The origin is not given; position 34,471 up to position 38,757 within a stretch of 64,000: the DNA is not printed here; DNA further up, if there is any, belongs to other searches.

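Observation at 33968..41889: Tightly coupled 7-8 gene operon: STAND NTPase-nuclease, two HEPN-motif proteins and four orphan ORFs - candidate undescribed defence system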

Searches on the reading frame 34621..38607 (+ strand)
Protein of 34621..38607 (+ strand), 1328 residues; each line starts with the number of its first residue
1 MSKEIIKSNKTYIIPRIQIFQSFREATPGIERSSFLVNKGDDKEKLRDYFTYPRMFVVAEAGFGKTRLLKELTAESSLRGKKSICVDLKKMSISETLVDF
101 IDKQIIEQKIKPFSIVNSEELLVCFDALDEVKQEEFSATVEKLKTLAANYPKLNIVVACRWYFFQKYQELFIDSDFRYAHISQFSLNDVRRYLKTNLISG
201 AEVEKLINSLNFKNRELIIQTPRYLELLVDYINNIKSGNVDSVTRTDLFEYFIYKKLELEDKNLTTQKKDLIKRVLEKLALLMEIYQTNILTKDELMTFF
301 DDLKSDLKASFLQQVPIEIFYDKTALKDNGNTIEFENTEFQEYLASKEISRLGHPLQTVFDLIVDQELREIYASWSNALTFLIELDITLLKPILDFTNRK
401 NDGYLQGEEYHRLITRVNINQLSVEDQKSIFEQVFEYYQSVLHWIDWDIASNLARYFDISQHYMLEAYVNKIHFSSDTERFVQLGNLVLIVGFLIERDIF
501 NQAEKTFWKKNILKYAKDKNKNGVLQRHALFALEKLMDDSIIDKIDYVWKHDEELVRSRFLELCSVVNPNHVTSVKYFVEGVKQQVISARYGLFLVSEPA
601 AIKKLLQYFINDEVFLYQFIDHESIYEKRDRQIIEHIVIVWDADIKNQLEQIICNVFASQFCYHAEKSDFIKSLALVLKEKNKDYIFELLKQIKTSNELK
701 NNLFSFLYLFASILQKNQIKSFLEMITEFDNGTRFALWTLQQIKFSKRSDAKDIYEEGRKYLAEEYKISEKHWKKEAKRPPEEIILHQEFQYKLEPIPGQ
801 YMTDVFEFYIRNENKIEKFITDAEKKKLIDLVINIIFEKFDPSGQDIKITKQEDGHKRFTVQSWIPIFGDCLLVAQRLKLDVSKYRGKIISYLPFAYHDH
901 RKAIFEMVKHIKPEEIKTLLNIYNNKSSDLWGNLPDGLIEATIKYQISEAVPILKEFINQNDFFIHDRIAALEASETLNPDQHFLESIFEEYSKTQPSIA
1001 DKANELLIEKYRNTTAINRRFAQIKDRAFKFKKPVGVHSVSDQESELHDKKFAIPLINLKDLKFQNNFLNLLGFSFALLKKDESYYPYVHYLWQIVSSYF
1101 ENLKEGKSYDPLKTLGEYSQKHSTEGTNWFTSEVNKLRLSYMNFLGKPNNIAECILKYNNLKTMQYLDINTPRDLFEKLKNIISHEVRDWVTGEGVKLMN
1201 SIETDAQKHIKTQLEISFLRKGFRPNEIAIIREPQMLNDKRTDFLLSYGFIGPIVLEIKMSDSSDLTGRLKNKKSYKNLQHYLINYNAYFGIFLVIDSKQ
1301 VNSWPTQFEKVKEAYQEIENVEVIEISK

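Call 3: search_protein_families(library=pfam, proteins=[window:34621-38607:+], max_evalue=0.1)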
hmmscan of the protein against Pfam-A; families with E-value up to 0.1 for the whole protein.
window:34621-38607:+ (1328 aa): 5 families
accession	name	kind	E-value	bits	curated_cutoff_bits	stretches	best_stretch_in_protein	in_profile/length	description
PF05729.18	NACHT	-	0.00047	20.5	26.7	1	55-195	3-162/167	NACHT domain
PF12775.13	AAA_7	-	0.0076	16.2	25.8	1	55-138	36-119/181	P-loop containing dynein motor region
PF13401.12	AAA_22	-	0.009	16.8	27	1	55-109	8-62/130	AAA domain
PF12491.13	ApoB100_C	-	0.055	13.9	27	0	807-834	8-33/57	Apolipoprotein B100 C terminal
PF18263.7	MCM6_C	-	0.084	13.5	23.7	0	226-283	15-76/107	MCM6 C-terminal winged-helix domain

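Call 4: search_protein_families(library=padloc, proteins=[window:34621-38607:+], max_evalue=0.1)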
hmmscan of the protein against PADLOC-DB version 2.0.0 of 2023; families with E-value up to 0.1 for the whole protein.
window:34621-38607:+ (1328 aa): 2 families
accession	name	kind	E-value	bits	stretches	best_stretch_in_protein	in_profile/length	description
PDLC00811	Cyclase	-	0.0022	15.1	1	101-153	276-327/427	oligonucleotide-cyclase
PDLC04140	mad8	-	0.0037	14.8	1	52-176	27-132/314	mads_8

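Call 5: search_protein_families(library=ncbifam, proteins=[window:34621-38607:+], max_evalue=0.1)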
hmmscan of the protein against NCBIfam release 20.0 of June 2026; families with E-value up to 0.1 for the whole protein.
window:34621-38607:+ (1328 aa): 3 families
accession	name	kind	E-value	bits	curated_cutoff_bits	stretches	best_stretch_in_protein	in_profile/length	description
NF058534.1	antiphage_HyoA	equivalog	1.2e-10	39.7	1200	2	1226-1307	1306-1388/1430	NACHT domain-containing antiphage protein HyoA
NF058535.1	antiphage_EruA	equivalog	4.7e-07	28.3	1000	2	54-253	26-203/1318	NACHT domain-containing antiphage protein EruA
TIGR03420.1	DnaA_homol_Hda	equivalog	0.059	12.9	194.8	0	54-94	40-80/226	DnaA regulatory inactivator Hda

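Call 6: search_protein_families(library=phrogs, proteins=[window:34621-38607:+], max_evalue=0.1)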
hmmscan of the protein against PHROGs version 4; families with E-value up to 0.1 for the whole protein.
window:34621-38607:+ (1328 aa): 1 family
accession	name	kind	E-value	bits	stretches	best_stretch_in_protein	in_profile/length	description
phrog_17832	-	unknown function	0.077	14.2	0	664-706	38-78/84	-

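Call 15: find_homologous_proteins(query=window:34621-38607:+, max_evalue=0.001)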
Query window:34621-38607:+ (1328 aa): 389 proteins with E <= 0.001 among 8000 candidates; the best 120 are listed.
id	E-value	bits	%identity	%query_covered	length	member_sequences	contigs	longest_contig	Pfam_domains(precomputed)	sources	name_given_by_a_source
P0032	0.0e+0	1951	66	99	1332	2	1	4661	-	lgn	-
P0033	0.0e+0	1842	63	99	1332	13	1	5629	-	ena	-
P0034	0.0e+0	1710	58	99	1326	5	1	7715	-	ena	-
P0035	0.0e+0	1688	57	100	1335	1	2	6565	PF05729.19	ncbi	-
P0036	0.0e+0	1646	57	99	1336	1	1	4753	-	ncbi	-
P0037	0.0e+0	1603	55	99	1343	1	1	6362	-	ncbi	-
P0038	0.0e+0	1593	54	99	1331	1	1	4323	-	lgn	-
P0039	0.0e+0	1592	54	100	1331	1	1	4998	-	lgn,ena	-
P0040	0.0e+0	1579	54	100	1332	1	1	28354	-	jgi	-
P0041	0.0e+0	1521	53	99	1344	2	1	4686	PF28130.1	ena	-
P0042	0.0e+0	1498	52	99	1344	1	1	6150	PF28130.1,PF05729.19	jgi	jgi:hypothetical protein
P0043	0.0e+0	1488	52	99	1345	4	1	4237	PF28130.1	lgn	-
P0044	0.0e+0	1488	52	99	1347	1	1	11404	PF28130.1,PF05729.19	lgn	-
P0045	0.0e+0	1485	52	99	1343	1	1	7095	PF28130.1,PF05729.19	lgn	-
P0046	0.0e+0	1484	52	99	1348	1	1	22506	PF28130.1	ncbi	-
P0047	0.0e+0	1480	52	99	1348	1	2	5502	PF28130.1,PF05729.19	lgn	-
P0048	0.0e+0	1478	52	99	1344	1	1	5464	PF28130.1,PF05729.19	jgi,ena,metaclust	metaclust:\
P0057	0.0e+0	1438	50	100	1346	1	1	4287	PF05729.19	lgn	-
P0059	0.0e+0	1395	50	99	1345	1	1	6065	PF05729.19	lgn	-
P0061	0.0e+0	1371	48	99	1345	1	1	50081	PF28130.1,PF05729.19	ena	-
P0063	0.0e+0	1351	47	99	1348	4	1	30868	PF28130.1,PF05729.19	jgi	-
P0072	0.0e+0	1209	45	100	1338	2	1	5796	PF05729.19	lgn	-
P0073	0.0e+0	1203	44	99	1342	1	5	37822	PF28130.1,PF05729.19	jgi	-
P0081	0.0e+0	1143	46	100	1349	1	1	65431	PF28130.1,PF05729.19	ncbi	-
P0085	0.0e+0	1101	42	99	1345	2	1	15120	PF05729.19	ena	-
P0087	0.0e+0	1100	41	99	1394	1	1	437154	PF12728.14,PF00376.30,PF13411.13,PF05729.19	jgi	jgi:excisionase family DNA binding protein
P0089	0.0e+0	1092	42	97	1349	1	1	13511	PF28130.1,PF05729.19,PF13401.13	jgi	-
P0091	0.0e+0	1087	42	96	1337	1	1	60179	PF28130.1,PF05729.19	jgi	-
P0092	0.0e+0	1081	41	99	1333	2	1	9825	PF28130.1,PF05729.19,PF13401.13,PF07728.21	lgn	-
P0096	0.0e+0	1068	41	99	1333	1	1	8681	PF28130.1,PF05729.19,PF07728.21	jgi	-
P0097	0.0e+0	1062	41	99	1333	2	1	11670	PF28130.1,PF05729.19,PF07728.21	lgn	-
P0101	0.0e+0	1036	40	100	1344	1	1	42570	PF28130.1,PF05729.19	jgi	-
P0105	0.0e+0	1029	39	99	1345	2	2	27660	PF05729.19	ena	-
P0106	0.0e+0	1013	40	99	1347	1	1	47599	PF28130.1,PF05729.19,PF13401.13,PF20720.4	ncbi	-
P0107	0.0e+0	1013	39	99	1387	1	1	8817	PF28130.1,PF24883.3,PF05729.19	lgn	-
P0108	1.8e-298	1011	40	99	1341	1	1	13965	PF28130.1,PF24883.3,PF05729.19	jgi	jgi:hypothetical protein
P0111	9.2e-297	1006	37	99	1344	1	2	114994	PF05729.19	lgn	-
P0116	5.4e-294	996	39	96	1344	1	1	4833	PF28130.1,PF05729.19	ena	-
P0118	1.4e-292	992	39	96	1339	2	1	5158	PF28130.1,PF05729.19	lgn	-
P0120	1.3e-286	972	40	99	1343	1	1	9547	PF05729.19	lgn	-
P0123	2.1e-281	955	41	94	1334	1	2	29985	PF28130.1,PF05729.19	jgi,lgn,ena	jgi:hypothetical protein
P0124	2.3e-281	955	37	99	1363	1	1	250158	PF05729.19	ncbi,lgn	-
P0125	1.7e-276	938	41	94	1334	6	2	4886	PF28130.1,PF05729.19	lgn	-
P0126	7.4e-276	936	38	99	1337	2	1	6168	PF28130.1,PF05729.19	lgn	-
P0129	1.3e-272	926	38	96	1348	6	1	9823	PF28130.1,PF05729.19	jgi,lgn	-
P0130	3.2e-272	924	53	60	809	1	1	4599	PF05729.19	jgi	jgi:hypothetical protein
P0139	1.1e-259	883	36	99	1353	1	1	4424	PF05729.19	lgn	-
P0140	3.1e-259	881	36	99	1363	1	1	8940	PF28130.1,PF05729.19,PF13401.13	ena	-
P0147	2.8e-254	865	38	99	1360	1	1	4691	PF28130.1,PF05729.19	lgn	-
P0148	9.7e-254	863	36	99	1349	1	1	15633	PF28130.1,PF05729.19,PF00004.36,PF13401.13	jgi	jgi:hypothetical protein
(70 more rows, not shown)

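Call 17: find_related_loci(query=A2, collection=metagenome_contigs, flank=10000)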
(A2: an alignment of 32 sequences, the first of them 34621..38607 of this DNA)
Query A2 (1328 aa) in metagenome_contigs; peptide patterns used: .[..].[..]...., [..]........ (x = any residue, [..] = any of these).
180 stretches matched a pattern; 90 encode a relative of the query (tblastn E <= 1e-3); the best 80 are kept; 80 distinct loci.
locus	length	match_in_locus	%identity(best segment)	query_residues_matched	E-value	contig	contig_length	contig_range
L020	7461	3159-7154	63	1-1326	0e+0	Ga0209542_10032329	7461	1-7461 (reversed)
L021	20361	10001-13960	59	11-1327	0e+0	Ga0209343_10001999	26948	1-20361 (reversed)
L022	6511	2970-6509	58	11-1190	0e+0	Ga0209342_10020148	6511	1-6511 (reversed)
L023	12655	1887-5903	52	5-1324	0e+0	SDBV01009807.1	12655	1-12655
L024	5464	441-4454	52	5-1324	0e+0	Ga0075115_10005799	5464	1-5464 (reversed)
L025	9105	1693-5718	51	5-1324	0e+0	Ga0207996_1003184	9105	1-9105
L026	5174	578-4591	50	5-1324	0e+0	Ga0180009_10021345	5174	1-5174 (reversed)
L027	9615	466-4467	51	3-1323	0e+0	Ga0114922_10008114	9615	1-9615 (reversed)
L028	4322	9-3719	53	103-1324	0e+0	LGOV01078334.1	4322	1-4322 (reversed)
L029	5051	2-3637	51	131-1324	0e+0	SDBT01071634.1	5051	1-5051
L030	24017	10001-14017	46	5-1326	0e+0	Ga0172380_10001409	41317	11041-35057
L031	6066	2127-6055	53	5-1300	0e+0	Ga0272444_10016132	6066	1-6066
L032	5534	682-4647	43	12-1324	0e+0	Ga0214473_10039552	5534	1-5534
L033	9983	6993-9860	52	5-958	0e+0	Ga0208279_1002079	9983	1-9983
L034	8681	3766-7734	41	12-1327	0e+0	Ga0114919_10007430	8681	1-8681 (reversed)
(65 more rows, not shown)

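Call 31: search_protein_families(library=pfam, proteins=[P0042], max_evalue=0.01)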
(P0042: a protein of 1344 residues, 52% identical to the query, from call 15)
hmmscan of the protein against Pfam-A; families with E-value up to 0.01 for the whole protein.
P0042 (1344 aa): 1 family
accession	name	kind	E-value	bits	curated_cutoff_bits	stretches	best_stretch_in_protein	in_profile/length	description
PF05729.18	NACHT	-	7.9e-06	26.2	26.7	1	53-192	6-162/167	NACHT domain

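Call 33: search_solved_structures(query=A2, max_evalue=0.01)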
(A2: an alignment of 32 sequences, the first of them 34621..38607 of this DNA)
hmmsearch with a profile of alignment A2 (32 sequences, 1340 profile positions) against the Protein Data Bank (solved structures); distinct sequences matched with E-value up to 0.01: 6.
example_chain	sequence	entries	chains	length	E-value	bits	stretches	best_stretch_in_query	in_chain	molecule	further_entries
9sah_A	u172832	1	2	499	1.1e-07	33.2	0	509-612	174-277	E4-NB2 synthetic fusion protein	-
6ft5_A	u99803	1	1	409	2e-06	29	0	516-613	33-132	alphaRep A3_A3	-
4zv6_A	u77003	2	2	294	1.9e-05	25.8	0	515-610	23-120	AlphaRep-7 | alpha-Rep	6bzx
6fsq_A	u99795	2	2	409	0.00011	23.3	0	516-613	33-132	alphaRep A3_bGFPD | A3_bGFPD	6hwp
6gwc_C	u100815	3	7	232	0.0018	19.3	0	508-612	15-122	iE5 ALPHAREP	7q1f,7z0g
4xl5_C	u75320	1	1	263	0.0047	17.9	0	509-610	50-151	bGFP-A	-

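Call 77: search_protein_families(library=padloc, alignment_id=A2, max_evalue=0.001)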
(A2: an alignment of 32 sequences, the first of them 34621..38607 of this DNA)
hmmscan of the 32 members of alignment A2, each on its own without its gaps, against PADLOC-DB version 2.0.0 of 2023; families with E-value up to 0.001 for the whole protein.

A. member 1, window:34621-38607:+ (1328 aa): 0 families

B. families by the number of members that match (of 32 scanned): 3 families
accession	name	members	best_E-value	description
PDLC04140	mad8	13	3.9e-06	mads_8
PDLC04133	mad1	1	2e-11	mads_1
PDLC02164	Avs2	1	0.00011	-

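Call 97: search_dna_similar(query=window:34621-38607:+, collection=plasmids, mode=protein, max_rows=8)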
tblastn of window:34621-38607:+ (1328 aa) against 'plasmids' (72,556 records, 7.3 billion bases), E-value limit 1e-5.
Records with a match: 3; places in all: 3; records where one place covers at least 80% of the query: 1.
Best place of each record, by identity: <60% 3.
By first word of the organism name: Arcobacter 2; Bacteroides 1.
By predicted mobility (MOB-suite, as given by PLSDB): non-mobilizable 2; mobilizable 1.
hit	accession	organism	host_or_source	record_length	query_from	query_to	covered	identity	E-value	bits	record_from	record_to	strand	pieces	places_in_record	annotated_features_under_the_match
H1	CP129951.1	Arcobacter sp. DSM 115972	animal,chicken meat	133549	50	1327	96%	26.8%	5e-88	324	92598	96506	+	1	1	hypothetical protein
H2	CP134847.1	Arcobacter sp. AZ-2023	food,chicken meat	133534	50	1327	67%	29.9%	6e-45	342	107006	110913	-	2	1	hypothetical protein (x2)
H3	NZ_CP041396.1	Bacteroides ovatus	Homo sapiens,cell culture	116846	118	383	20%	25.1%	2e-6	61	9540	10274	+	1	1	hypothetical protein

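Call 99: get_annotated_region(hit=H1, flank=6000)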
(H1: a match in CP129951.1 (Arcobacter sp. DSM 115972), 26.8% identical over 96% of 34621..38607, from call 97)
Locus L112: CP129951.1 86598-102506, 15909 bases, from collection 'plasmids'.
description: Arcobacter sp. DSM 115972 plasmid p133_DSM_115972, complete sequence
organism: Arcobacter sp. DSM 115972 (NCBI taxid 3059427)
taxonomy: Bacteria; Campylobacterota; Epsilonproteobacteria; Campylobacterales; Arcobacteraceae; Arcobacter; Arcobacter sp. DSM 115972
host: -; source: animal,chicken meat; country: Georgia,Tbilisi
typing (MOB-suite, as given by PLSDB): non-mobilizable
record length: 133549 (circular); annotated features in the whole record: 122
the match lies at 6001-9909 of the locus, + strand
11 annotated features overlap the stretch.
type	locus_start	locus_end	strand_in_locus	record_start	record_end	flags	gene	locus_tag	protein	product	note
CDS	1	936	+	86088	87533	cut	dgt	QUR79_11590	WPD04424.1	dGTPase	-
CDS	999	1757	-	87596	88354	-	-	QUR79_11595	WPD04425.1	hypothetical protein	-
CDS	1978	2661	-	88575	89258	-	-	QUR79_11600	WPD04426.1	response regulator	-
CDS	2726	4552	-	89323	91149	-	-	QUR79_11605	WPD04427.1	7TM diverse intracellular signaling domain-containing protein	-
CDS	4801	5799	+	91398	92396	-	-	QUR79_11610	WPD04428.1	hypothetical protein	-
CDS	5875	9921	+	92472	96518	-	-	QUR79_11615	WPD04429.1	hypothetical protein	-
CDS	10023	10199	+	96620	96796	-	-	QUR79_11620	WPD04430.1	hypothetical protein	-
CDS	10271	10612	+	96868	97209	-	-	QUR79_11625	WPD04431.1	hypothetical protein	-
CDS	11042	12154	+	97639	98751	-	-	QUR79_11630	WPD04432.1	DUF3800 domain-containing protein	-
CDS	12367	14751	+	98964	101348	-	-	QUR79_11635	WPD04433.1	AAA family ATPase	-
CDS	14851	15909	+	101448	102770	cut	-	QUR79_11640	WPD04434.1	hypothetical protein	-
